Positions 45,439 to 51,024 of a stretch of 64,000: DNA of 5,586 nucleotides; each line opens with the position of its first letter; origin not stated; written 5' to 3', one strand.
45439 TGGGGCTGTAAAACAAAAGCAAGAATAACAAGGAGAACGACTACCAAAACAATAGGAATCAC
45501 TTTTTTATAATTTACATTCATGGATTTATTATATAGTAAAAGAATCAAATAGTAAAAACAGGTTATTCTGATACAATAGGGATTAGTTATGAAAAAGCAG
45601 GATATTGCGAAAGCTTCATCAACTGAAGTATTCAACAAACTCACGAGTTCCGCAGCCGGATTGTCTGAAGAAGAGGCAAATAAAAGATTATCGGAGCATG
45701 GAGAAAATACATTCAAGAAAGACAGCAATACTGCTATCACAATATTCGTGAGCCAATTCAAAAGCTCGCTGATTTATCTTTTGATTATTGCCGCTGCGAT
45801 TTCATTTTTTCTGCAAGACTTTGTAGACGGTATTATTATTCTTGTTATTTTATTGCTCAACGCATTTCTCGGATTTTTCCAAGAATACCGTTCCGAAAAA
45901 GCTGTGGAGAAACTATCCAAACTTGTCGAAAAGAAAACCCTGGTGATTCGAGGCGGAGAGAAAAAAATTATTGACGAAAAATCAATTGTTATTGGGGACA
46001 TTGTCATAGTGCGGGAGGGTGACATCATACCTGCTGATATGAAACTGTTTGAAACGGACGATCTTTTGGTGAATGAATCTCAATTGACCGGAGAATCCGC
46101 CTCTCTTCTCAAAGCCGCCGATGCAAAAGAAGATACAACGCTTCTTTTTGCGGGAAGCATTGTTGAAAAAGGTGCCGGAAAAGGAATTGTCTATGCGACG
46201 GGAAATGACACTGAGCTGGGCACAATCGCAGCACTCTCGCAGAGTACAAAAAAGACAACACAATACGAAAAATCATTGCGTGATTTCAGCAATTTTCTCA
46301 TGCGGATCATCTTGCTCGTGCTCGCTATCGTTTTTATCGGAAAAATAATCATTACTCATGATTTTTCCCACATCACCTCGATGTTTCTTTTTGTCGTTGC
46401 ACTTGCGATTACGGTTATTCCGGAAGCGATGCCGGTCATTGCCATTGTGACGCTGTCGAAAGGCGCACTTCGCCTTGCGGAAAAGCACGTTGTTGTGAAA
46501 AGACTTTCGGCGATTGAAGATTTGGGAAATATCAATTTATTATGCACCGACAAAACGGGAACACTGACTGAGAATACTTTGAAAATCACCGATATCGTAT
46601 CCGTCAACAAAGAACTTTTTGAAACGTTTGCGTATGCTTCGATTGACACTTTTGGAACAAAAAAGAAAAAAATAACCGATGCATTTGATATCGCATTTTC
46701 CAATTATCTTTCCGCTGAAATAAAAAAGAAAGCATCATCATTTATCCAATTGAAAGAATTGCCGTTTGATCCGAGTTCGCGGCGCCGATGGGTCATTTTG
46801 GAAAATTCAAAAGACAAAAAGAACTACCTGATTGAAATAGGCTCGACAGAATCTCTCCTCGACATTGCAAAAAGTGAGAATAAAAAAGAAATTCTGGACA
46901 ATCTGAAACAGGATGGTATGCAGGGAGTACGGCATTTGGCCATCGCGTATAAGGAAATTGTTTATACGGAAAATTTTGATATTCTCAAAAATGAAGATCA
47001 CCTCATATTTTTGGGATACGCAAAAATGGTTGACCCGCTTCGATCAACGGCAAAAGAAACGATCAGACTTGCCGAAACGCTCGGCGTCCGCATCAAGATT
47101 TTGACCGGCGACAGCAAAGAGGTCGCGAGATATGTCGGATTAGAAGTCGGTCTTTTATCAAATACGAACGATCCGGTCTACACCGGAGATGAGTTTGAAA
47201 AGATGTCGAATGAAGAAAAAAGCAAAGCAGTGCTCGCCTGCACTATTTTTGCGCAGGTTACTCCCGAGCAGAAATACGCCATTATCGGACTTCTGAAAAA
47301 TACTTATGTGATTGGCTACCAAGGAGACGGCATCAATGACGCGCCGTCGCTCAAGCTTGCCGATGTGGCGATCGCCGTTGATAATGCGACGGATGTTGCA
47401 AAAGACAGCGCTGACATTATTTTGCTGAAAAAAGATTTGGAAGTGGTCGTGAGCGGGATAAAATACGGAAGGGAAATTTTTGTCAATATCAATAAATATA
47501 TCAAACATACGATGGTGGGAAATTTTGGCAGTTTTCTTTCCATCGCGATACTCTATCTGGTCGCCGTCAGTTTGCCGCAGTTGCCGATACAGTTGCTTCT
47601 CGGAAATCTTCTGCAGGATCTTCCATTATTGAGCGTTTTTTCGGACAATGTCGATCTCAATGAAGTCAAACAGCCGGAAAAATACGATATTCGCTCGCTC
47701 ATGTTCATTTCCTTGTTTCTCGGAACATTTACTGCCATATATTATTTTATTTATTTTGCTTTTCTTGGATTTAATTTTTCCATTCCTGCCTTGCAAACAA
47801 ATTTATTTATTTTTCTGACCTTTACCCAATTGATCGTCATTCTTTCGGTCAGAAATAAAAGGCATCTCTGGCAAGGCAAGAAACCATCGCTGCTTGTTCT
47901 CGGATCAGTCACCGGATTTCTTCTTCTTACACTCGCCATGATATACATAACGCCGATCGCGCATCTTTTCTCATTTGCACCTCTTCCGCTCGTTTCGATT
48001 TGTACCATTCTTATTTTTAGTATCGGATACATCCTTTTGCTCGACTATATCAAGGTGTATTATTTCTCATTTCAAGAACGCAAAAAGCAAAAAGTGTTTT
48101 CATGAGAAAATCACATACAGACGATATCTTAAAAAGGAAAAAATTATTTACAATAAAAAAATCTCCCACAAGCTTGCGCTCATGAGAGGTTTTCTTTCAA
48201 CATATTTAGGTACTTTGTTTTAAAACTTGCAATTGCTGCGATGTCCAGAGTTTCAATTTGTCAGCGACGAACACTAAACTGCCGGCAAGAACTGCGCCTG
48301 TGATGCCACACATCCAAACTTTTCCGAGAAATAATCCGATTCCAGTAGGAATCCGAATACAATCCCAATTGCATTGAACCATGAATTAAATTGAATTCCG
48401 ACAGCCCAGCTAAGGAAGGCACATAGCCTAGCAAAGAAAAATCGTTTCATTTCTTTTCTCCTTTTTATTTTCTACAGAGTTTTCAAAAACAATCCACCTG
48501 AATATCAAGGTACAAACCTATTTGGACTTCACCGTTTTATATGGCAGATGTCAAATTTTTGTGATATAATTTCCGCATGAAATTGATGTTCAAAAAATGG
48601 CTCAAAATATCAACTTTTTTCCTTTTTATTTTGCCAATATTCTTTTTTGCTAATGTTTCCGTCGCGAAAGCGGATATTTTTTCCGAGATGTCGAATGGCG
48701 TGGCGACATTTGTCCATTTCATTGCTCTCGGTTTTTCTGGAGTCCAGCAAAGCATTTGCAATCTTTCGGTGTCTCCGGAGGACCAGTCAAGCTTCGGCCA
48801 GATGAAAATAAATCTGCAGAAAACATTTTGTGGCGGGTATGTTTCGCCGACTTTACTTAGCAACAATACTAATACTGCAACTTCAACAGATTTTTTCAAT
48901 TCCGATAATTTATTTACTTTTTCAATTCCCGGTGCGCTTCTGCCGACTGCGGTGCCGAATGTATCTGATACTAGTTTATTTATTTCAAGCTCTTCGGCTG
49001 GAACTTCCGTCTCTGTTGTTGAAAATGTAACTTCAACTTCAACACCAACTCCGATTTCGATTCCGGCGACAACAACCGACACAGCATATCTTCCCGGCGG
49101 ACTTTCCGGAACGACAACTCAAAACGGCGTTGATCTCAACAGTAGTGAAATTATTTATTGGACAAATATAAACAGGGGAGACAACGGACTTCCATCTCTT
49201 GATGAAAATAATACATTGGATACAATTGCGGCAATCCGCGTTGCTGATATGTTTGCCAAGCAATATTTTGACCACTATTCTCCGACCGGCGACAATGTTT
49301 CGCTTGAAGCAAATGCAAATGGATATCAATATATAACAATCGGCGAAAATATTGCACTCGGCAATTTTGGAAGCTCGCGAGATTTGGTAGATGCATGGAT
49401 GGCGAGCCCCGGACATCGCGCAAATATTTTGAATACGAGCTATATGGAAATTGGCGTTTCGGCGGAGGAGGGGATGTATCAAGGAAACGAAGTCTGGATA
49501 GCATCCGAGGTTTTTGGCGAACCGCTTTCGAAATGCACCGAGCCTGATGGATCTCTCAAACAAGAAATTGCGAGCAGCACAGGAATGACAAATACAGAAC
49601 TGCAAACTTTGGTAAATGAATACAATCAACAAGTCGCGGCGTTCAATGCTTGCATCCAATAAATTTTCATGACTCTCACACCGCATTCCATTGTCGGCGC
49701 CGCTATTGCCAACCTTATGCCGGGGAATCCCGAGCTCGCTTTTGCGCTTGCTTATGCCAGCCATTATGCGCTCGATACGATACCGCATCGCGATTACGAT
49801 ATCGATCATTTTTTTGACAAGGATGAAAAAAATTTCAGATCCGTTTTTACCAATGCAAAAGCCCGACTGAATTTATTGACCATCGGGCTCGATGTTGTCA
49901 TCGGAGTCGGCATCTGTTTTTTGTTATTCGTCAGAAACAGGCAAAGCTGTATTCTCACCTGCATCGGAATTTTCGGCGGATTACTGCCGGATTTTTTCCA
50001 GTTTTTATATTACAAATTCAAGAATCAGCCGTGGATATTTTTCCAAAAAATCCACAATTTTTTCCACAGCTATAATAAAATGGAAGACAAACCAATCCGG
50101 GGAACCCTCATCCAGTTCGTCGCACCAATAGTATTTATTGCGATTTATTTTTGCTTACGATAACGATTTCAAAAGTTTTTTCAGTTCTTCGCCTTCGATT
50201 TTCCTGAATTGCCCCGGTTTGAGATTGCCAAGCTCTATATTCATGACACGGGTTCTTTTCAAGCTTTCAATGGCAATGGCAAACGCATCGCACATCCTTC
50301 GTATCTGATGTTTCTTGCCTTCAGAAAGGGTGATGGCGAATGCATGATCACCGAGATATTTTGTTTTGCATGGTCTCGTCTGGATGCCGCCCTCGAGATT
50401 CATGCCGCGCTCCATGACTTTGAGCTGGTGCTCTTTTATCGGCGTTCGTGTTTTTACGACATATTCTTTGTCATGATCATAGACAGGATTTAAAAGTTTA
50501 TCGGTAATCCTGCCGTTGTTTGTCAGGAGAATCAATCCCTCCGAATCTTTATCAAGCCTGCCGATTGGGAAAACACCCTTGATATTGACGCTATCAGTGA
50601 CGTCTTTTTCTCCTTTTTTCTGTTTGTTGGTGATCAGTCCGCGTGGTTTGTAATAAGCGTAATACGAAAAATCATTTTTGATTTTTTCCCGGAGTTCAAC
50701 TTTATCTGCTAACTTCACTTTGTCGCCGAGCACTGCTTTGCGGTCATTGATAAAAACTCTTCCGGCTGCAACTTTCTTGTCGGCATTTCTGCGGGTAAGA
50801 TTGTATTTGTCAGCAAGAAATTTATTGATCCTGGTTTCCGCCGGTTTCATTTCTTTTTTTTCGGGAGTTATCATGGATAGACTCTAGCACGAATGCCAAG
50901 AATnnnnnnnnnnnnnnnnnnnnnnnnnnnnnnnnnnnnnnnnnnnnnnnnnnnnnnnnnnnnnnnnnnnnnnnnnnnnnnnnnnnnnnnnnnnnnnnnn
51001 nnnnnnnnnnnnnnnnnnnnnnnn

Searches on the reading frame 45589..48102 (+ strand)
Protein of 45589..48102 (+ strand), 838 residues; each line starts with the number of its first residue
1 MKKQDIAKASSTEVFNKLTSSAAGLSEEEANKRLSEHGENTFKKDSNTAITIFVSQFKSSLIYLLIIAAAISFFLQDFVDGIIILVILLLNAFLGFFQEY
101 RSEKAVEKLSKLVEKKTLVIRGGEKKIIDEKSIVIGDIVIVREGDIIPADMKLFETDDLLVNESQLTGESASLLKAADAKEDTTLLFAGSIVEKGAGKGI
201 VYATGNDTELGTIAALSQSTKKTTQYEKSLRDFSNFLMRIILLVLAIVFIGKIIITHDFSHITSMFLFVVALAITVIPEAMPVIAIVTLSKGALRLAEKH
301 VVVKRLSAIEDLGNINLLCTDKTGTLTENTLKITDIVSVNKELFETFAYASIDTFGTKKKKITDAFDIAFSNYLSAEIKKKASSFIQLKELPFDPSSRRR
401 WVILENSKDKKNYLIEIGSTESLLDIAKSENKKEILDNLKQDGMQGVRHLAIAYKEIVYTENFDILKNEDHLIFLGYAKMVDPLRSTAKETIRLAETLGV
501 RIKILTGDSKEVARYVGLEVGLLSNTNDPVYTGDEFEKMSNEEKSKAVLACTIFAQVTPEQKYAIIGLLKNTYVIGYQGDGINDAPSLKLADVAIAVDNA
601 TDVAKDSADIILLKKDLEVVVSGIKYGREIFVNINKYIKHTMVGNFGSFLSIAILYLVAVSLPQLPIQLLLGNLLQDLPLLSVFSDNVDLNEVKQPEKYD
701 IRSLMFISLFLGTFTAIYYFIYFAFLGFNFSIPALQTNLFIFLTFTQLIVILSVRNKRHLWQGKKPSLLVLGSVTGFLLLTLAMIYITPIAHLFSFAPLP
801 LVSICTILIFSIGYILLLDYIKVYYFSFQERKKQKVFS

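Call 55: search_protein_families(library=pfam, proteins=[window:45589-48102:+], max_evalue=0.001)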
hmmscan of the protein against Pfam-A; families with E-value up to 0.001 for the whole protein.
window:45589-48102:+ (838 aa): 4 families
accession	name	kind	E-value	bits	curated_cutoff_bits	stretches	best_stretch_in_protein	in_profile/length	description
PF00122.25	E1-E2_ATPase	-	4e-42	144.2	28.1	1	112-299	2-181/181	E1-E2 ATPase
PF00690.31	Cation_ATPase_N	-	1.3e-17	63.7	20.4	1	10-72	5-69/69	Cation transporter/ATPase, N-terminus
PF00689.26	Cation_ATPase_C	-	1.6e-17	64.3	27.3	1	662-822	2-173/175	Cation transporting ATPase, C-terminus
PF00702.32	Hydrolase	-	5.3e-10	40.5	26.4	1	316-592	2-191/191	haloacid dehalogenase-like hydrolase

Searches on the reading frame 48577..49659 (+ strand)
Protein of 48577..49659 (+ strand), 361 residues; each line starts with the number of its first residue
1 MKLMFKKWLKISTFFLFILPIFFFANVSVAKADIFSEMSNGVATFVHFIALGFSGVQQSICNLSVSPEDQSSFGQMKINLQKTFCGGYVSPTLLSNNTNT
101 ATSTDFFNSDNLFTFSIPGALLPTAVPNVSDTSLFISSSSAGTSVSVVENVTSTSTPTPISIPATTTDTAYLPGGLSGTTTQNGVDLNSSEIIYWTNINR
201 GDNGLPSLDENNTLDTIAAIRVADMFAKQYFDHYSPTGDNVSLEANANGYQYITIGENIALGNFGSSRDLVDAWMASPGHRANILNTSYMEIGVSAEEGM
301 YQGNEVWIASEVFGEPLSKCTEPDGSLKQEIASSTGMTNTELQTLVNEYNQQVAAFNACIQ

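Call 55: search_protein_families(library=pfam, proteins=[window:48577-49659:+], max_evalue=0.001)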
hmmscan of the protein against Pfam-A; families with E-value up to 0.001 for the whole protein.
window:48577-49659:+ (361 aa): 1 family
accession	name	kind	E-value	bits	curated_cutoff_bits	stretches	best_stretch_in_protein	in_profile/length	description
PF00188.32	CAP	-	2.5e-14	54.5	21.1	1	197-307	5-113/117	Cysteine-rich secretory protein family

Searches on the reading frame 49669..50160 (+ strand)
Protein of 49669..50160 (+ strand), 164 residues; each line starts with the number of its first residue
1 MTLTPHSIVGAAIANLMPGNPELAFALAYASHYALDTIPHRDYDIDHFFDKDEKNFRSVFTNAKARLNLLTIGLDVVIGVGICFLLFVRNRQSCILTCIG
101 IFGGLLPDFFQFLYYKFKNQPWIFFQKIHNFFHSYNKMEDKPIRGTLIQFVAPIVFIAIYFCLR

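Call 55: search_protein_families(library=pfam, proteins=[window:49669-50160:+], max_evalue=0.001)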
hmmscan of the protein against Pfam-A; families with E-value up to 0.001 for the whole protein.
window:49669-50160:+ (164 aa): 1 family
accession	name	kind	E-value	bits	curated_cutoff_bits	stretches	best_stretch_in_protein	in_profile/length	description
PF04307.19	YdjM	-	0.00087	19.3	29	0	8-63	76-133/176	YdjM inner membrane protein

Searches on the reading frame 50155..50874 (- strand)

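Call 55: search_protein_families(library=pfam, proteins=[window:50155-50874:-], max_evalue=0.001)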
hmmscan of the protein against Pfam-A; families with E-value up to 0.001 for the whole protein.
window:50155-50874:- (239 aa): 1 family
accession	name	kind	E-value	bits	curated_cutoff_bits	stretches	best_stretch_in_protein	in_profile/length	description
PF00849.27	PseudoU_synth_2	-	2.4e-18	67.2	26.8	1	71-196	2-151/152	RNA pseudouridylate synthase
